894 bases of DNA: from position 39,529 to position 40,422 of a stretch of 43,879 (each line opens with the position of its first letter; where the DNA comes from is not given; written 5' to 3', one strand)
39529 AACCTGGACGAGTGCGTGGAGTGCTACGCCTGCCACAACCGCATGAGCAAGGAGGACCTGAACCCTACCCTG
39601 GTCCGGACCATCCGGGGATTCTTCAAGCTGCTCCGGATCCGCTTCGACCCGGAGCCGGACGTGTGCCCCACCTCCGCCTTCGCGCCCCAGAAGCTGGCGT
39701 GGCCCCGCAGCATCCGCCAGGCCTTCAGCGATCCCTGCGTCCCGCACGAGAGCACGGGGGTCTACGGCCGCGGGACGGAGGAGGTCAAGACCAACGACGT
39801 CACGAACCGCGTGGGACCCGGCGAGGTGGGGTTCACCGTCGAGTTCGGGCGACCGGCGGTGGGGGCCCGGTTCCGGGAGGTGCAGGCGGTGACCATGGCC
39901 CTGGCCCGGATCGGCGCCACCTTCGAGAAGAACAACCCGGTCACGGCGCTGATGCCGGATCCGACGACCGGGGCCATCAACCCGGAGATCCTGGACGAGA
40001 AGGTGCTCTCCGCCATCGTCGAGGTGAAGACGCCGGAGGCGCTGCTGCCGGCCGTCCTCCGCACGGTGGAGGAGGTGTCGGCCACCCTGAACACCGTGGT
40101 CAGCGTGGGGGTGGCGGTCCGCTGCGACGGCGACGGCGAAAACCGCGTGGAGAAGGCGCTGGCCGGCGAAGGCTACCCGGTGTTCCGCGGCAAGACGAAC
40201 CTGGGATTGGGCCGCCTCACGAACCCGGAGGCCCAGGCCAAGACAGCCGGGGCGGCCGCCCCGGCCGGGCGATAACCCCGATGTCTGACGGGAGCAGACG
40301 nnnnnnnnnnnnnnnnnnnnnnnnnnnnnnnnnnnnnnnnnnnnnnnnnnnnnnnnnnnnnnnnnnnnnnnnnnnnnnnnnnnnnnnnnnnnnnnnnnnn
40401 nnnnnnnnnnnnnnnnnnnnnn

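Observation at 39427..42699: Tandemly duplicated two-gene module of unassignable Fe-S / Cys-rich proteins (A1-B1-A2-B2), the best candidate for an undescribed system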

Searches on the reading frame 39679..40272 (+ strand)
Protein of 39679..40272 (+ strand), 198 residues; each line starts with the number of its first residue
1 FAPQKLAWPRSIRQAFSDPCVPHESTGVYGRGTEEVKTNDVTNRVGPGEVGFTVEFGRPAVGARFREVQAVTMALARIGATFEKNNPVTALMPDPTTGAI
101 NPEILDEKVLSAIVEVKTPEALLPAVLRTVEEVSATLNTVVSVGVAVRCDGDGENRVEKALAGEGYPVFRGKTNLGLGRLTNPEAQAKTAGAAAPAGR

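Call 54: search_protein_families(library=pfam, proteins=[window:39679-40272:+], max_evalue=10)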
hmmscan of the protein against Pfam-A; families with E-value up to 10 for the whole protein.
seq(198 aa): 1 family
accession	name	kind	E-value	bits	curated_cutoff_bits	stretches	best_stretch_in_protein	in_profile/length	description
PF01326.24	PPDK_N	-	0.17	11.6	27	1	107-164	66-122/328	Pyruvate phosphate dikinase, AMP/ATP-binding domain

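Call 85: search_dna_similar(query=window:39679-40236:+, collection=plasmids, mode=protein, max_evalue=0.001, max_rows=20)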
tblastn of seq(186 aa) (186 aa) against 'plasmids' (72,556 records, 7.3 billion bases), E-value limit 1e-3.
No match.
